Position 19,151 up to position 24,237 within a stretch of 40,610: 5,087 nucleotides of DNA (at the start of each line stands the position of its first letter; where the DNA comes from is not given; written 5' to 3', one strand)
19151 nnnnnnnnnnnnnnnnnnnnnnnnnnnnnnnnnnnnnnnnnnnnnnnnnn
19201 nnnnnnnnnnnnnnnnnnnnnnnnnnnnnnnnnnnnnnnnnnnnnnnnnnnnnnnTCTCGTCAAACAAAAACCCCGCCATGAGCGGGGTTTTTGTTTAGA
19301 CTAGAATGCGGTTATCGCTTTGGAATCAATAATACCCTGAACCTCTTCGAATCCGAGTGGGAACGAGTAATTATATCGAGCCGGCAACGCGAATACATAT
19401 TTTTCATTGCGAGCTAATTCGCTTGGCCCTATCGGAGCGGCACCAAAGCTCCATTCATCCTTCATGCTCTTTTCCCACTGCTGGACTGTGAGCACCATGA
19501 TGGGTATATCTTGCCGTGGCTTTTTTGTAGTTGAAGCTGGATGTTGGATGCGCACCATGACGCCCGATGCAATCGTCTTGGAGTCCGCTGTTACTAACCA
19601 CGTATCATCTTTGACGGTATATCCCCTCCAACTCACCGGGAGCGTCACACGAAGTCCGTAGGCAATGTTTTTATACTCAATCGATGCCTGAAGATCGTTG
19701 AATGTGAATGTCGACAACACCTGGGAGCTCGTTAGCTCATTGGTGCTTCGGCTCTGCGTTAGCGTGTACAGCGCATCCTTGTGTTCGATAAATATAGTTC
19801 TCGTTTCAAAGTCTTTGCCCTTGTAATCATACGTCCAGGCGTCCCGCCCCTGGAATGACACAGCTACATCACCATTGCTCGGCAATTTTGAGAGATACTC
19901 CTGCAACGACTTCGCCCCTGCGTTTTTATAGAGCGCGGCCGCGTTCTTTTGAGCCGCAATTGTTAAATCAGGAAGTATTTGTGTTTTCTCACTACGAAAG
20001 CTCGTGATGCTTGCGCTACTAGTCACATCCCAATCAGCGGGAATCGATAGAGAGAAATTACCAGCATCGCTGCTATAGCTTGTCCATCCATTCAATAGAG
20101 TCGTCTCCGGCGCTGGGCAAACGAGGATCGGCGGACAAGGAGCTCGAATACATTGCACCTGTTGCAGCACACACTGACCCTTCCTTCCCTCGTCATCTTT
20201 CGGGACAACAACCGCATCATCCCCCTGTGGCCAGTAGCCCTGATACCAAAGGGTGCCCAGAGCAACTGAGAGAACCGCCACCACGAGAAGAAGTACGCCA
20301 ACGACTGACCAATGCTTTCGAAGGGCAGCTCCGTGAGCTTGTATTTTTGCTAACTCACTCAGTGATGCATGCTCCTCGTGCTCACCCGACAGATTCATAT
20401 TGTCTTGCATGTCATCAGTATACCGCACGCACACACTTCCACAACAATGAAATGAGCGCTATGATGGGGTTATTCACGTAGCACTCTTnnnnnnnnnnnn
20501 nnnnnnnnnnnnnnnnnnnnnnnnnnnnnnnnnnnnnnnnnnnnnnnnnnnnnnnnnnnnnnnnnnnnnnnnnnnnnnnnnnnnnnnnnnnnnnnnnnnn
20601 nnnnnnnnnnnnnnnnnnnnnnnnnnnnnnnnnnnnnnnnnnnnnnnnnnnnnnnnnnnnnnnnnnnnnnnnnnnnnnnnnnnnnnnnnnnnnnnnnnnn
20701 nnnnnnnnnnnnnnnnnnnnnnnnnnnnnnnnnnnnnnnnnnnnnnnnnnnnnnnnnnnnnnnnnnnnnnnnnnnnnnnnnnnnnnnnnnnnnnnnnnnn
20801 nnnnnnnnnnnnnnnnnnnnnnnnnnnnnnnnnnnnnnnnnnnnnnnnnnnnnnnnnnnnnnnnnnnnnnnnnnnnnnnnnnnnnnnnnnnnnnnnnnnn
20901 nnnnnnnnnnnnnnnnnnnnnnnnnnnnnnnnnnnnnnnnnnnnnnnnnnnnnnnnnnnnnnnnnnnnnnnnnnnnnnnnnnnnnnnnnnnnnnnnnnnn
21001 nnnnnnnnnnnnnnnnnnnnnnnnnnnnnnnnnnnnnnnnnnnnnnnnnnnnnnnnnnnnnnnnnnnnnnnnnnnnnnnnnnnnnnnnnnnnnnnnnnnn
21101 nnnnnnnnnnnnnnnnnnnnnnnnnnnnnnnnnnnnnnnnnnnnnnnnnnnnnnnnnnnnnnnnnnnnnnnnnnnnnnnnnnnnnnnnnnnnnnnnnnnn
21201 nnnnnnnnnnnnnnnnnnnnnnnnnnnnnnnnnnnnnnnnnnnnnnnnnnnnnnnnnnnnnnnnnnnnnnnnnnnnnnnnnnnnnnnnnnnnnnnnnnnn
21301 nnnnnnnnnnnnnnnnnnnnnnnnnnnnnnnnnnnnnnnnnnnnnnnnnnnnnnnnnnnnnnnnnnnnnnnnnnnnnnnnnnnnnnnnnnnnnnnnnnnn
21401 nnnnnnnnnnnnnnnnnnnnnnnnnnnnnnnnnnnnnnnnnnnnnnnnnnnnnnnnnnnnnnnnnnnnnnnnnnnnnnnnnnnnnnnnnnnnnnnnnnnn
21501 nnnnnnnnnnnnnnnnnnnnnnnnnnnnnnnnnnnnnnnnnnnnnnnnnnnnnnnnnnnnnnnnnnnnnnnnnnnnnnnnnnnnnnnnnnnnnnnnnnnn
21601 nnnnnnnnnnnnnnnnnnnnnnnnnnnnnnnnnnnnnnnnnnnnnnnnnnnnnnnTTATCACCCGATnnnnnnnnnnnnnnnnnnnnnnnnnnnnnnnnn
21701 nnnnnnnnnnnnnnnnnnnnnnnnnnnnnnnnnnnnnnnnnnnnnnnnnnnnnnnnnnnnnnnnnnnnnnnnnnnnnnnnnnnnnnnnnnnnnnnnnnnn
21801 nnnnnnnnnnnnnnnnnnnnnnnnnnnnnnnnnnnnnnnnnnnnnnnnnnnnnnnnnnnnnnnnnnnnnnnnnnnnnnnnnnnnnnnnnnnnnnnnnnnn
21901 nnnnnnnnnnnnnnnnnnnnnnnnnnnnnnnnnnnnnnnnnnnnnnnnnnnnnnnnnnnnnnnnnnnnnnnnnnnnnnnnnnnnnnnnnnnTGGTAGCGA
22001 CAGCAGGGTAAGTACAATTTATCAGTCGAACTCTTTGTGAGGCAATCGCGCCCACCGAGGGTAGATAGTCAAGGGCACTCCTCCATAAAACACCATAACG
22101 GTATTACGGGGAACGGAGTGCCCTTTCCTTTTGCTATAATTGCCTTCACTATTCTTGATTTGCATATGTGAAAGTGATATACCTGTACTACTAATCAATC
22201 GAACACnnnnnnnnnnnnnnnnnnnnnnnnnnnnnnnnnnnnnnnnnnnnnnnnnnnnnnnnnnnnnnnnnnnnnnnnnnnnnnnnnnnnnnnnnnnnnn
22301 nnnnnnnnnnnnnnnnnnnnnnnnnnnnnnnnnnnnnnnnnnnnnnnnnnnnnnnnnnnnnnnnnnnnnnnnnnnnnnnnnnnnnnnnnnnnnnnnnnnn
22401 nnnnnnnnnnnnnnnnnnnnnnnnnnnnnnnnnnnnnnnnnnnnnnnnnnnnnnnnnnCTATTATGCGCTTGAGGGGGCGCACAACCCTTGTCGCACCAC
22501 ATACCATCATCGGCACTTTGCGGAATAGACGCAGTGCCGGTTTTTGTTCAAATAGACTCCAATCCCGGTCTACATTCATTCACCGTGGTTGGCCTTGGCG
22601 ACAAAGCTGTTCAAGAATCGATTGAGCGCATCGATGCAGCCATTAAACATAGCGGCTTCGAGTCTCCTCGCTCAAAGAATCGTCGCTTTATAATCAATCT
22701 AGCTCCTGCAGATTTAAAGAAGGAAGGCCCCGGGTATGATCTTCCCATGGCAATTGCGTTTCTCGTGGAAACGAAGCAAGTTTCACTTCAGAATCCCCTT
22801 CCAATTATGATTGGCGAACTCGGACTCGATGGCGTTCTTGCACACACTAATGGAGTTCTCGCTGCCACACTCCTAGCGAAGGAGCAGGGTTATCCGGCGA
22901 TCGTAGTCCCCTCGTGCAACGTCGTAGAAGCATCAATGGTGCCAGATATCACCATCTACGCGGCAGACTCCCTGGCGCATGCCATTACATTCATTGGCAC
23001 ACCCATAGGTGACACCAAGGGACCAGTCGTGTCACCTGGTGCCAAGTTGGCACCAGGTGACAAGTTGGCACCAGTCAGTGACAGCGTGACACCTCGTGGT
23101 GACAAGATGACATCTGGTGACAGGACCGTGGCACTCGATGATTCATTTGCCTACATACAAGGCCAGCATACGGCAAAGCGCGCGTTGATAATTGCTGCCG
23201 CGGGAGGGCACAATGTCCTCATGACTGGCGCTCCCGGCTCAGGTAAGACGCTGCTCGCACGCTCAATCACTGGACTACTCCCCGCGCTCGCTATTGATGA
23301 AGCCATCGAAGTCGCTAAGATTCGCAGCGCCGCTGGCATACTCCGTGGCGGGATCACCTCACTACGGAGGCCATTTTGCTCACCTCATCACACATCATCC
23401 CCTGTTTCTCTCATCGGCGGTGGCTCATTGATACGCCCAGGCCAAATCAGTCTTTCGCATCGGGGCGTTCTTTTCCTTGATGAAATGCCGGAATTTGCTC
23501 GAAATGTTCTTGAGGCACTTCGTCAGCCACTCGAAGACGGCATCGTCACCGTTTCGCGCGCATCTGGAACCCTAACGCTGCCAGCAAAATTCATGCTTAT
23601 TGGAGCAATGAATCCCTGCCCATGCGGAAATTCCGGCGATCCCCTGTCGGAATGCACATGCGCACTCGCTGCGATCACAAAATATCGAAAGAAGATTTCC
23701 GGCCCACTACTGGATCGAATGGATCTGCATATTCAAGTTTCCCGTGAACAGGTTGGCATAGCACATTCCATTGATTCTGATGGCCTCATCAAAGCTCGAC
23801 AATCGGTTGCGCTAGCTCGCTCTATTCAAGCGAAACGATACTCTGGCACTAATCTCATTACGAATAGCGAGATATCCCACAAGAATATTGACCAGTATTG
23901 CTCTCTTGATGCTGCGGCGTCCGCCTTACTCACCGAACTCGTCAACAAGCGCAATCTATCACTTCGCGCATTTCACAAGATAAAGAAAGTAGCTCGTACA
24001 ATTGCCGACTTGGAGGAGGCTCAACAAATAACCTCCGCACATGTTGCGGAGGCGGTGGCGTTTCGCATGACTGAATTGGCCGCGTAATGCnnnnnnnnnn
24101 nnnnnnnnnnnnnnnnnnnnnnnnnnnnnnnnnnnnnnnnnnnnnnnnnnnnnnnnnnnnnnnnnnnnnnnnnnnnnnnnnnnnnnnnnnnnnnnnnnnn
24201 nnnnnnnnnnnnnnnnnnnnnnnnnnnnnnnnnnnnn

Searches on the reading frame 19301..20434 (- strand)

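Call 93: search_protein_families(library=pfam, proteins=[window:19301-20434:-], max_evalue=0.001)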
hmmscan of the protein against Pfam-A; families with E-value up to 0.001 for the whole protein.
window:19301-20434:- (377 aa): 1 family
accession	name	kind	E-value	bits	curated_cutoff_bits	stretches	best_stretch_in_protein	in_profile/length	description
PF18933.6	PsbP_2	-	0.00059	20.3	27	0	118-236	45-172/184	PsbP-like protein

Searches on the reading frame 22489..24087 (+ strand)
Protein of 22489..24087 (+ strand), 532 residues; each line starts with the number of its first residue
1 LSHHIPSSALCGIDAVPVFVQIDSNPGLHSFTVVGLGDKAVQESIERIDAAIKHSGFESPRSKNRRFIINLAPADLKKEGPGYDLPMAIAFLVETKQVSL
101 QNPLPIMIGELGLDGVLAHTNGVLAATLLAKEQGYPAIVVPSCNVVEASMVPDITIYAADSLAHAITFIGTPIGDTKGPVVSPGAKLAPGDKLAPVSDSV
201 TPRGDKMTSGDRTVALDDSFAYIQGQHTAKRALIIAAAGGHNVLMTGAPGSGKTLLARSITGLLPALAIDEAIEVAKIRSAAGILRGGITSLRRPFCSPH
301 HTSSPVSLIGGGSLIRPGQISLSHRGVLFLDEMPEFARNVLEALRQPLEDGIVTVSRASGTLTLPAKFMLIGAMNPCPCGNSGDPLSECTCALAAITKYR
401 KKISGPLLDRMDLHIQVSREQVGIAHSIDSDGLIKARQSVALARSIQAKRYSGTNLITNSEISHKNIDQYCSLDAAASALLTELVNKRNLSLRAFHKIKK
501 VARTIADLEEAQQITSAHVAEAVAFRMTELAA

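Call 42: search_protein_families(library=pfam, proteins=[window:22489-24087:+], max_evalue=0.01)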
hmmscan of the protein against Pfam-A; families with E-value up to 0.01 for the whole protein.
window:22489-24087:+ (532 aa): 10 families
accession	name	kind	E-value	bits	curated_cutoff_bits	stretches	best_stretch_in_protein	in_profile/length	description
PF01078.27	Mg_chelatase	-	5.6e-85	284.4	20.3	1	220-421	2-203/207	Magnesium chelatase, subunit ChlI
PF13541.12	ChlI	-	3.5e-34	117.7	27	1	20-144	1-121/121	Subunit ChlI of Mg-chelatase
PF13335.12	Mg_chelatase_C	-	6.7e-26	91.2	26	1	436-526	7-94/94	Magnesium chelatase, subunit ChlI C-terminal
PF07728.20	AAA_5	-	5.1e-09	36.7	22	1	324-386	66-131/139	AAA domain (dynein-related subfamily)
PF00493.29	MCM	-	2.5e-07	30.5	23.3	1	314-377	111-174/224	MCM P-loop domain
PF00158.32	Sigma54_activat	-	7.4e-05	22.9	20.2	0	316-374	85-141/168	Sigma-54 interaction domain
PF00004.35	AAA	-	0.00018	22.4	21.2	1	243-417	1-129/131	ATPase family associated with various cellular activities (AAA)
PF05496.18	RuvB_N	-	0.00028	21.1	27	0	321-361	81-121/159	Holliday junction DNA helicase RuvB P-loop domain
PF13401.12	AAA_22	-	0.0006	20.6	27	1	243-348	8-108/130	AAA domain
PF05362.19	Lon_C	-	0.0024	17.9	21.1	1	41-153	70-181/205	Lon protease (S16) C-terminal proteolytic domain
